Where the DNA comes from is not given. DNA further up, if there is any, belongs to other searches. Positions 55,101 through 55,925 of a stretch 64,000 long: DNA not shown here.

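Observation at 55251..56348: Tpt1/KptA RNA 2'-phosphotransferase plus a DUF4031-like protein inside the tRNA gene cluster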

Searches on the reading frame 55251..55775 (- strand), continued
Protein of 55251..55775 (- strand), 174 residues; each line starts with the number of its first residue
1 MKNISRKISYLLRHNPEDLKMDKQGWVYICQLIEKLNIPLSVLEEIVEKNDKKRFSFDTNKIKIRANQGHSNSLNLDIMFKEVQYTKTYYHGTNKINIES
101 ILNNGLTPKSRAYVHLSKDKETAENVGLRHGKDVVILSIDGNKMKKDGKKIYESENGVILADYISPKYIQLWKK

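Call 31: get_annotated_region(hit=H22, flank=7000)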
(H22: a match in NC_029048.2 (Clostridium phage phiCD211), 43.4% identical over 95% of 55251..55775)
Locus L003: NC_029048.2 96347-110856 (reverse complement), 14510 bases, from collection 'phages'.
description: Clostridium phage phiCD211, complete genome.
organism: Clostridium phage phiCD211 (NCBI taxid 1582152)
taxonomy: Viruses; Duplodnaviria; Heunggongvirae; Uroviricota; Caudoviricetes
host: Clostridium difficile; source: -; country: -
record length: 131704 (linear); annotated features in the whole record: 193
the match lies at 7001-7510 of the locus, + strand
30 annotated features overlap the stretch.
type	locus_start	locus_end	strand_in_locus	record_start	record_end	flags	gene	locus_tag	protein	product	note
CDS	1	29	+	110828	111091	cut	-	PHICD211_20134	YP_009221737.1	hypothetical protein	Evidence 4 : Homologs of previously reported genes of unknown function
CDS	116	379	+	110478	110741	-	-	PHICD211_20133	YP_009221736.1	helix-turn-helix domain-containing protein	Evidence 4 : Homologs of previously reported genes of unknown function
CDS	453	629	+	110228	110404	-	-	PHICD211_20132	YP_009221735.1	hypothetical protein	Evidence 5 : No homology to any previously reported sequences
CDS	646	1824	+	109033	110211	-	-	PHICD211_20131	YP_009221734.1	hypothetical protein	Evidence 5 : No homology to any previously reported sequences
CDS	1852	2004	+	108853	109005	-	-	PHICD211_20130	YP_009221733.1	hypothetical protein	Evidence 5 : No homology to any previously reported sequences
CDS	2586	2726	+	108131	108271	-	-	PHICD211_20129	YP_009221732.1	hypothetical protein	Evidence 5 : No homology to any previously reported sequences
CDS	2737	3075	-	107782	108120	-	-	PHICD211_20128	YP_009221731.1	helix-turn-helix domain-containing protein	-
CDS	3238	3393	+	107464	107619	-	-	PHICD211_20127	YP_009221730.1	hypothetical protein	Evidence 5 : No homology to any previously reported sequences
CDS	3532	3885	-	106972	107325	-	-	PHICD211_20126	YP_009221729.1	helix-turn-helix domain-containing protein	Evidence 5 : No homology to any previously reported sequences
CDS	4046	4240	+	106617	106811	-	-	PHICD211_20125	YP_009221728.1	putative phage-related DNA binding protein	Evidence 3 : Function proposed based on presence of conserved amino acid motif, structural feature or limited homology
CDS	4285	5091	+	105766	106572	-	-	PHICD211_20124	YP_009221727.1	anti-repressor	Evidence 5 : No homology to any previously reported sequences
CDS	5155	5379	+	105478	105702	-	-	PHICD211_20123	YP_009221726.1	hypothetical protein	Evidence 5 : No homology to any previously reported sequences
CDS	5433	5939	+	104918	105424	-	-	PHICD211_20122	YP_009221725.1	hypothetical protein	Evidence 5 : No homology to any previously reported sequences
CDS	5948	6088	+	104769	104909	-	-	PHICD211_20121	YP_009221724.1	hypothetical protein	Evidence 5 : No homology to any previously reported sequences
CDS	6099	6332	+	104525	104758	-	-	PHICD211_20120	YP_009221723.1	hypothetical protein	Evidence 5 : No homology to any previously reported sequences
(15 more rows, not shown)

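Call 32: get_annotated_region(hit=H16, flank=7000)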
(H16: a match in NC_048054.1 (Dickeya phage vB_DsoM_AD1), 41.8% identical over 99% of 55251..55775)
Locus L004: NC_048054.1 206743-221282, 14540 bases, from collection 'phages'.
description: Dickeya phage vB_DsoM_AD1, complete genome.
organism: Dickeya phage vB_DsoM_AD1 (NCBI taxid 2283029)
taxonomy: Viruses; Duplodnaviria; Heunggongvirae; Uroviricota; Caudoviricetes; Alexandravirus; Alexandravirus AD1
host: Dickeya solani MK10; source: waterway; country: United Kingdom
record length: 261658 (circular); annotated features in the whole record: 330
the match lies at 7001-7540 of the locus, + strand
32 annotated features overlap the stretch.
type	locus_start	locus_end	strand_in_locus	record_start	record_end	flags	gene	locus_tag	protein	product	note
CDS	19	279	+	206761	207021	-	-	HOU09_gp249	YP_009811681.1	hypothetical protein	-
CDS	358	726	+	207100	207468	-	-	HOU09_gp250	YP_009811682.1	hypothetical protein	-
CDS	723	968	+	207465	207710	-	-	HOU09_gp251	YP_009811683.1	hypothetical protein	-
CDS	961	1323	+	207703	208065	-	-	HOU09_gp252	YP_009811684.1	hypothetical protein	-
CDS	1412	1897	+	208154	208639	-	-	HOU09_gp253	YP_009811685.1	hypothetical protein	-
CDS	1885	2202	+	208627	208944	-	-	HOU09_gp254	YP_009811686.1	hypothetical protein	-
CDS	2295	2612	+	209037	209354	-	-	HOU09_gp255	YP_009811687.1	hypothetical protein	-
CDS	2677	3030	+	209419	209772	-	-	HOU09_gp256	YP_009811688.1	hypothetical protein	-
CDS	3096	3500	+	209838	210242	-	-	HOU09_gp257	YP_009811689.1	hypothetical protein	-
CDS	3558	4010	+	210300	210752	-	-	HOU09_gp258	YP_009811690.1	putative XRE family transcriptional regulator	-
CDS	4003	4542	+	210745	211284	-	-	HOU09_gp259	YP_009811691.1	hypothetical protein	-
CDS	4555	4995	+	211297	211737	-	-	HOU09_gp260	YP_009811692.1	hypothetical protein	-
CDS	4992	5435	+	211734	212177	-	-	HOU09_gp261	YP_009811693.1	hypothetical protein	-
CDS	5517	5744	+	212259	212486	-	-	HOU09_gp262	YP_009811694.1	hypothetical protein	-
CDS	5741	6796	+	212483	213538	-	-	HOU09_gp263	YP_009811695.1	hypothetical protein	-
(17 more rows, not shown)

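Call 45: find_related_loci(query=A3, collection=viral_contigs, flank=10000)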
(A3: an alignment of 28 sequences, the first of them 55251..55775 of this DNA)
Query A3 (174 aa) in viral_contigs; peptide patterns used: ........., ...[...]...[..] (x = any residue, [..] = any of these).
368 stretches matched a pattern; 312 encode a relative of the query (tblastn E <= 1e-3); the best 80 are kept; 80 distinct loci.
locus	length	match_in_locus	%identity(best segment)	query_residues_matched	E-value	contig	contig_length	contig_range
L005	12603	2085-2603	62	1-173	4e-69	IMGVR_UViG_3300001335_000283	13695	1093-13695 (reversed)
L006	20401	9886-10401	57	2-173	5e-60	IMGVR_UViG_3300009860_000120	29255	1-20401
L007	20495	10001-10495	58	5-169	7e-59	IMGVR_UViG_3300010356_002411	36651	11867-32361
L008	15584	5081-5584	65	1-168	6e-68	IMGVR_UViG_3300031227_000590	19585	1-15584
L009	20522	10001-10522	49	1-174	6e-51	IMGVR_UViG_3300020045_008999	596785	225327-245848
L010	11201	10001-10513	48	3-170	2e-45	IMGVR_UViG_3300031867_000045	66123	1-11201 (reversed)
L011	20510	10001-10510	53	3-171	4e-45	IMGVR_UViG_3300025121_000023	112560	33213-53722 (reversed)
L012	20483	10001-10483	49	8-169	7e-45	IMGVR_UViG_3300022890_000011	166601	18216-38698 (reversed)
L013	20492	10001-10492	49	5-168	1e-43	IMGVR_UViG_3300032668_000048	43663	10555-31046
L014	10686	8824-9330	51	4-171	6e-44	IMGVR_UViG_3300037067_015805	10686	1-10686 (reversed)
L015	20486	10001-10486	51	8-170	2e-42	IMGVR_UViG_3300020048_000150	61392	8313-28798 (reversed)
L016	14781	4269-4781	47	1-168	7e-42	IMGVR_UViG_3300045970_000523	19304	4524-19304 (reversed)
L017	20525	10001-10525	48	1-171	3e-42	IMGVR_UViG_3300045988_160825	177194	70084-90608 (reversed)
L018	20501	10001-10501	47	5-171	9e-42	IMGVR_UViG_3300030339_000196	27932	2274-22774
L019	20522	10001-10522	47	4-171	1e-41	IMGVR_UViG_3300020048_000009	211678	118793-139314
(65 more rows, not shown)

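Call 69: find_encoding_contigs(protein=P0017, flank=5000, max_places=2)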
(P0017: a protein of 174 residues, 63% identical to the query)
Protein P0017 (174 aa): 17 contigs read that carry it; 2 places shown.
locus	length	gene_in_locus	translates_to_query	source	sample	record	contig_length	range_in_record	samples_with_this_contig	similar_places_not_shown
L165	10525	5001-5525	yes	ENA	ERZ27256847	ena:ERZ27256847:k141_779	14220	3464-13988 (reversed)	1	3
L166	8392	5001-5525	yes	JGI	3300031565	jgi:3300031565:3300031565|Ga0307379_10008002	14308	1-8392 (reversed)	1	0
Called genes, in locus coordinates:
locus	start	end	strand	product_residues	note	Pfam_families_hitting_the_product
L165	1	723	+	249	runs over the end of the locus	PF04446:Thg1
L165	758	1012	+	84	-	PF10902:WYL_2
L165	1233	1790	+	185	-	-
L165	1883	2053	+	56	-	-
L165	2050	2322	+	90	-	-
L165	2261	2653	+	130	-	PF09424:YqeY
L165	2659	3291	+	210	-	-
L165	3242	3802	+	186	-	PF05198:IF3_N, PF00707:IF3_C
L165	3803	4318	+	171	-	-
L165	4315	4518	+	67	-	-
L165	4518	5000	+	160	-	PF00625:Guanylate_kin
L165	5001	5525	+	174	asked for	PF01885:PTS_2-RNA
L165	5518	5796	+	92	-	-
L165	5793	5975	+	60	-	-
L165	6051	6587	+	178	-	PF01327:Pep_deformylase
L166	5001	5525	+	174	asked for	PF01885:PTS_2-RNA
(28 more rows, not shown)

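Call 70: find_encoding_contigs(protein=P0039, flank=5000, max_places=2)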
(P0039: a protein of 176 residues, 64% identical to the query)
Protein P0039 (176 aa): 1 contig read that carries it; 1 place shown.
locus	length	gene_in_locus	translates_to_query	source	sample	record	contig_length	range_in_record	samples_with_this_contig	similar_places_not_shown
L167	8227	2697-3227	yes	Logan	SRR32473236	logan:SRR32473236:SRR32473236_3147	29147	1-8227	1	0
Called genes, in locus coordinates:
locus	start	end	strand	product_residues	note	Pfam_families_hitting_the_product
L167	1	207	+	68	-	?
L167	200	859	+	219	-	-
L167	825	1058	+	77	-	-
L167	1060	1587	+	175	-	PF05198:IF3_N, PF00707:IF3_C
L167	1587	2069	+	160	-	PF00625:Guanylate_kin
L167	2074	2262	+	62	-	-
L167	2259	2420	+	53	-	-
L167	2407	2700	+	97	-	-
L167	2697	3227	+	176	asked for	PF01885:PTS_2-RNA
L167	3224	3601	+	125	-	-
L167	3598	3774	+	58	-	-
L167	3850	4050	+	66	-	-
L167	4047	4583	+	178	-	PF01327:Pep_deformylase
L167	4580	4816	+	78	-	-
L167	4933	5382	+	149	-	-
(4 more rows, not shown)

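Call 71: find_encoding_contigs(protein=P0036, flank=5000, max_places=2)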
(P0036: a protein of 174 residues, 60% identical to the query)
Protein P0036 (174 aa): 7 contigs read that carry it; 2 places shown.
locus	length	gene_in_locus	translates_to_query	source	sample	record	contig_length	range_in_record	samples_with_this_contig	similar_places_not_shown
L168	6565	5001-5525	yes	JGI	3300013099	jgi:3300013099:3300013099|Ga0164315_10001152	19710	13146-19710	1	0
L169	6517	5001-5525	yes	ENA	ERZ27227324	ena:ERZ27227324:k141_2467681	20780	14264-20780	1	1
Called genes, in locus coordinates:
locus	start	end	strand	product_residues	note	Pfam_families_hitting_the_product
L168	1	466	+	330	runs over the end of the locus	PF04055:Radical_SAM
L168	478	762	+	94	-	-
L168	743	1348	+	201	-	-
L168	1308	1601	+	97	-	-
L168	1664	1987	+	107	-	PF00990:GGDEF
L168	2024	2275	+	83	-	-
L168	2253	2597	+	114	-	-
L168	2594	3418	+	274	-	-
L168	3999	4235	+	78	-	-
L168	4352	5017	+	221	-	-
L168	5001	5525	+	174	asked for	PF01885:PTS_2-RNA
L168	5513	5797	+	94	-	-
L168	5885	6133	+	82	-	-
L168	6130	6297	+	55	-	-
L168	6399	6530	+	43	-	-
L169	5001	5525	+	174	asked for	PF01885:PTS_2-RNA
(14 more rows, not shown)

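Call 72: find_encoding_contigs(protein=P0047, flank=5000, max_places=2)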
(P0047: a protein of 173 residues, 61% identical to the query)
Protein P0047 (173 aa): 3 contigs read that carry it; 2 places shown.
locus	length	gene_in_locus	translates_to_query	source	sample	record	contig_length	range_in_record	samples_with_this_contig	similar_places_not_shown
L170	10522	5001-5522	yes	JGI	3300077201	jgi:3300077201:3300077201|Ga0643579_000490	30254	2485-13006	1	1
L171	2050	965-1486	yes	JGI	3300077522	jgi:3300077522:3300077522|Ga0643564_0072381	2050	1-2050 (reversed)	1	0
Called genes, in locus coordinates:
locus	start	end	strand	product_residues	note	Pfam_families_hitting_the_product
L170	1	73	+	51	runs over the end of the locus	-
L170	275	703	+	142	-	PF01541:GIY-YIG (weak), PF19835:SegE_GIY-YIG (faint)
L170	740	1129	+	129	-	-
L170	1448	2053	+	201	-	PF19835:SegE_GIY-YIG (faint), PF07460:NUMOD3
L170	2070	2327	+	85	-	-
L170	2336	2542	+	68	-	-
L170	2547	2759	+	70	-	-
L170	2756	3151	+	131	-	PF09424:YqeY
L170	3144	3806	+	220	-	-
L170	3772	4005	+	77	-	-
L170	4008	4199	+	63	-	-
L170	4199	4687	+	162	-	PF00625:Guanylate_kin, PF13238:AAA_18 (weak)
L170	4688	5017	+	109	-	-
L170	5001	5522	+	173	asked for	PF01885:PTS_2-RNA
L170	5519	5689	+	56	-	-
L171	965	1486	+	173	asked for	PF01885:PTS_2-RNA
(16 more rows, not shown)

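Call 90: predict_structure(alignment_id=A3)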
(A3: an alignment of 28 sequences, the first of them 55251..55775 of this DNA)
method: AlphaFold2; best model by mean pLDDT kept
length: 174 residues; sequences in the alignment: 28
mean_pLDDT: 92.5   pTM: 0.80
mean pLDDT of the five models: 92.5, 92.5, 91.9, 91.7, 89.3
residues with pLDDT >= 90: 143; 70-90: 29; 50-70: 2; < 50: 0
segments of 3 or more residues with pLDDT < 50: none
pLDDT, mean of each block of 10 residues (from residue 1): 89 95 96 97 92 88 94 92 90 93 94 93 88 92 95 92 97 80
secondary structure, 60 per line:
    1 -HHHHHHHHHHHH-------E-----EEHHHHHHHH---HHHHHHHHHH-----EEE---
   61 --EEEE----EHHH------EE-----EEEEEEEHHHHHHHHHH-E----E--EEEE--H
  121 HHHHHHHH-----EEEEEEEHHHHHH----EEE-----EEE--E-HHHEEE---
elements in order: H2-13 H29-36 H40-49 E55-57 E63-66 E88-94 H95-104 E114-117 H120-128 E134-140 H141-146 E151-153 E159-161 E169-171

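Call 92: fold_search(model_id=the predicted structure, library=pdb)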
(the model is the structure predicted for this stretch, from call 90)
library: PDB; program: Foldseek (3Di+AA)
matches with E <= 10: 530; with E <= 0.001: 21
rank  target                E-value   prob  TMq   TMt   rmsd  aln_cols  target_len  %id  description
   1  9ldg_B                4.3e-19  1.00  0.90  0.89   1.6       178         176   36  The structure of TkoKptA/DNA/Appr>P complex-B (released 2025-11-12)
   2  9lda_A                2.9e-18  1.00  0.89  0.87   1.5       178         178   35  The complex structure of K63A/5'-p-ADPR-DNA (released 2025-11-12)
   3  9ldg_A                3.3e-18  1.00  0.89  0.88   1.6       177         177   36  The structure of TkoKptA/DNA/Appr>P complex-B (released 2025-11-12)
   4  9ld3_A                3.7e-18  1.00  0.87  0.84   1.9       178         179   35  The complex structure of K63A/2',3',5'-P-A/ADPR (released 2025-11-12)
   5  9ldc_A                6.5e-18  1.00  0.89  0.88   1.6       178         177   35  The structure of TkoKptA/DNA/ADPR complex-B* (released 2025-11-12)
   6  9ldi                  7.9e-18  1.00  0.57  0.55   8.0       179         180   36  The complex structure of TkoKptA/2',3',5'-p-A (released 2025-11-12)
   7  9ld6_A                1.9e-17  1.00  0.88  0.86   1.7       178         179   36  The complex structure of TkoKptA/DNA/NAD+ (released 2025-11-12)
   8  9ld4_C                2.7e-17  1.00  0.57  0.56   8.1       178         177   36  The Apo-form structure of TkoKptA (released 2025-11-12)
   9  6e3a                  4.4e-17  1.00  0.90  0.87   1.6       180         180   36  tRNA 2'-phosphotransferase (released 2019-03-20)
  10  9ld4_D                5.0e-17  1.00  0.57  0.56   7.9       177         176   36  The Apo-form structure of TkoKptA (released 2025-11-12)
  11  6ede                  5.3e-17  1.00  0.87  0.85   2.0       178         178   37  tRNA 2'-phosphotransferase (released 2019-03-20)
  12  8tfi                  7.7e-17  1.00  0.83  0.82   2.2       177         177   34  tRNA 2'-phosphotransferase (Tpt1) from Pyrococcus horikoshii (released 2023-11-08)
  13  9ld4_A                3.2e-16  1.00  0.56  0.55   8.0       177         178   36  The Apo-form structure of TkoKptA (released 2025-11-12)
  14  8tfz_A                8.1e-16  1.00  0.84  0.83   2.2       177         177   33  tRNA 2'-phosphotransferase (Tpt1) from Pyrococcus horikoshii in complex with NAD (released 2023-11-08)
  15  8tg3                  3.9e-14  1.00  0.86  0.80   3.7       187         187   22  tRNA 2'-phosphotransferase (Tpt1) from Aeropyrum pernix in complex with ADP-ribose-1" -phosphate (released 2023-11-08)
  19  7kw8_MODEL_1_A        4.7e-13  1.00  0.45  0.44  12.1       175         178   40  NMR Structure of a tRNA 2'-phosphotransferase from Runella slithyformis (released 2021-10-13)
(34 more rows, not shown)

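Call 97: search_protein_families(library=pfam, alignment_id=A5, max_evalue=0.00001)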
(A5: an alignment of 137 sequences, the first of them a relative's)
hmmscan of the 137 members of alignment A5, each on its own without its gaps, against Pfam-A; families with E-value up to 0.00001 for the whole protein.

A. member 1, L009:9505-9999:+ (164 aa): 0 families

B. families by the number of members that match (of 137 scanned): 47 families (the first 25 are shown)
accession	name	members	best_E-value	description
PF04095.22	NAPRTase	2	8.5e-65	Nicotinate phosphoribosyltransferase (NAPRTase) family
PF01327.26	Pep_deformylase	2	7.8e-49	Polypeptide deformylase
PF04446.17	Thg1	2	4.3e-30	tRNAHis guanylyltransferase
PF13671.12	AAA_33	2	3e-19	AAA domain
PF00303.24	Thymidylat_synt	1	2.5e-100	Thymidylate synthase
PF00579.31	tRNA-synt_1b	1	2.1e-77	tRNA synthetases class I (W and Y)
PF25043.1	DUF7788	1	1.3e-40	Domain of unknown function (DUF7788)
PF13641.12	Glyco_tranf_2_3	1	1.2e-31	Glycosyltransferase like family 2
PF11443.14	DUF2828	1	1.3e-30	Domain of unknown function (DUF2828)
PF14870.12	PSII_BNR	1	1.5e-30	Photosynthesis system II assembly factor YCF48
PF02086.21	MethyltransfD12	1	2.6e-29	D12 class N6 adenine-specific DNA methyltransferase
PF12694.12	cpYpsA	1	1e-28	Circularly permutated YpsA SLOG family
PF00535.33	Glycos_transf_2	1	1.4e-28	Glycosyl transferase family 2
PF00226.36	DnaJ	1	1.5e-28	DnaJ domain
PF24240.1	DUF7448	1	1.9e-28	Domain of unknown function (DUF7448)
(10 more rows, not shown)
